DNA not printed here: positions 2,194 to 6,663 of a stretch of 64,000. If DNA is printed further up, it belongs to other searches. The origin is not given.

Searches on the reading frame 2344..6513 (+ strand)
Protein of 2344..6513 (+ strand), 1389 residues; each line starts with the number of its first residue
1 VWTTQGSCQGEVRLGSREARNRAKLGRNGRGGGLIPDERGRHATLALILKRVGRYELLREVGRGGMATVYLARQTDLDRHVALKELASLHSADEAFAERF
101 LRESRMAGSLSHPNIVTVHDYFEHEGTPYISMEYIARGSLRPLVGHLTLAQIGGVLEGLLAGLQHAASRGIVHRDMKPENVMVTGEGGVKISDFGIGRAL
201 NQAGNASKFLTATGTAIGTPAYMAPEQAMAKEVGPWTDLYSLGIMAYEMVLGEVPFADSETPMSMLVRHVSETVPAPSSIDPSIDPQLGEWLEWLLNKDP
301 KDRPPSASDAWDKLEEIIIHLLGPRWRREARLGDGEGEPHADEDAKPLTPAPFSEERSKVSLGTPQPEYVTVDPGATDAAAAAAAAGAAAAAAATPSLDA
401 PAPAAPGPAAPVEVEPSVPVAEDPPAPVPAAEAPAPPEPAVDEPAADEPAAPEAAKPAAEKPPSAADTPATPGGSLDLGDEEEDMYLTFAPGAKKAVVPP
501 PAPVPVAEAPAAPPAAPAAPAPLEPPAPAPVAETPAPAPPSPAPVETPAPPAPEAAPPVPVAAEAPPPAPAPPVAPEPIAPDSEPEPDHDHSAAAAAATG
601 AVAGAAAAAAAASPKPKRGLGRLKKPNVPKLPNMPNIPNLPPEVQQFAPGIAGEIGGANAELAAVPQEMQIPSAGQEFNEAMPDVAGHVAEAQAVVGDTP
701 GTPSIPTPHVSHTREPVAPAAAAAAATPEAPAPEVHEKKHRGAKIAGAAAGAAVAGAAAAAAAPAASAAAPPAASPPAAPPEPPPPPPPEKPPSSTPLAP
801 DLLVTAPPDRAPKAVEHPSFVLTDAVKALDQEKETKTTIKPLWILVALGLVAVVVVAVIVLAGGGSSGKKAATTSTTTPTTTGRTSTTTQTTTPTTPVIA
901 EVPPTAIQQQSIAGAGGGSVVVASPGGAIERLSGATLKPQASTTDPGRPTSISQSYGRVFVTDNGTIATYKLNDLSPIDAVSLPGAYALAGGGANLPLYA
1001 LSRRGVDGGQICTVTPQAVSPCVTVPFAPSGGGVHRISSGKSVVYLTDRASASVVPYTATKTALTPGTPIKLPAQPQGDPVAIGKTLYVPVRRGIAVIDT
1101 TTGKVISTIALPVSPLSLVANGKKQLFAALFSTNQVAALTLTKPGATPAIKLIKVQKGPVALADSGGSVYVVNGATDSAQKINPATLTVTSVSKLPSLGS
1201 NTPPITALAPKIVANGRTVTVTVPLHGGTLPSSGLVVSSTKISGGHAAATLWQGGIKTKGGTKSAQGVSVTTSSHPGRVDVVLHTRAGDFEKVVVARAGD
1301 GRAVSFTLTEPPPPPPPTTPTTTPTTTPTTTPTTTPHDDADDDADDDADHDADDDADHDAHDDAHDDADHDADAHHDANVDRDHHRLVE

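Call 17: search_protein_families(library=pfam, proteins=[window:2344-6513:+], max_evalue=0.01)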
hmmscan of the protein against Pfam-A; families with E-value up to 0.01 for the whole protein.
window:2344-6513:+ (1389 aa): 3 families
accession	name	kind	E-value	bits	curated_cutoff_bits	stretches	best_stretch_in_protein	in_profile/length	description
PF00069.31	Pkinase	-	3e-50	171.5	31.7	1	55-305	1-253/263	Protein kinase domain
PF07714.23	PK_Tyr_Ser-Thr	-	4.7e-30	105.2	23.1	1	57-304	3-249/258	Protein tyrosine and serine/threonine kinase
PF21827.1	New_glue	-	0.0044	17.2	31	1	850-896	7-53/94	New glue protein family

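Call 101: search_protein_families(library=padloc, proteins=[window:2344-6513:+], max_evalue=0.001)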
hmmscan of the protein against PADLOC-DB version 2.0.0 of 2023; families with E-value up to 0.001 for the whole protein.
window:2344-6513:+ (1389 aa): 33 families (the best 25 are shown)
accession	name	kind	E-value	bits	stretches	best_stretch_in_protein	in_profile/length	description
PDLC04061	PD-T4-6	-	2.1e-82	276.3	1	49-469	12-444/510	-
PDLC04042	PD-T4-6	-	2.6e-77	258.4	1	52-317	8-272/292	-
PDLC04053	PD-T4-6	-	5e-72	241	1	51-316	7-270/311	-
PDLC04060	PD-T4-6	-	8.5e-72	240.6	1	53-317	8-269/486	-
PDLC04054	PD-T4-6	-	3.7e-67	225.2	1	53-366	11-323/347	-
PDLC04057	PD-T4-6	-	2e-66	222.9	1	53-315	8-268/443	-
PDLC04043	PD-T4-6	-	3.1e-66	222.3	1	50-316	12-276/452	-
PDLC04138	mad6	-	1e-64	217.6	1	52-317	50-313/659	mads_6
PDLC04040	PD-T4-6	-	5.9e-62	208.1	2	61-315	2-263/547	-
PDLC04052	PD-T4-6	-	2.4e-61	206.5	1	53-310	9-269/496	-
PDLC04039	PD-T4-6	-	2.5e-61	206.1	1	52-309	13-267/458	-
PDLC04047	PD-T4-6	-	1.4e-59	199.8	1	51-315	8-270/327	-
PDLC04048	PD-T4-6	-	1e-54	184.3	1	53-284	10-239/354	-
PDLC04041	PD-T4-6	-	8e-50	168.3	1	52-403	27-316/443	-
PDLC04050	PD-T4-6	-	5.1e-48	162.2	1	52-314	62-323/480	-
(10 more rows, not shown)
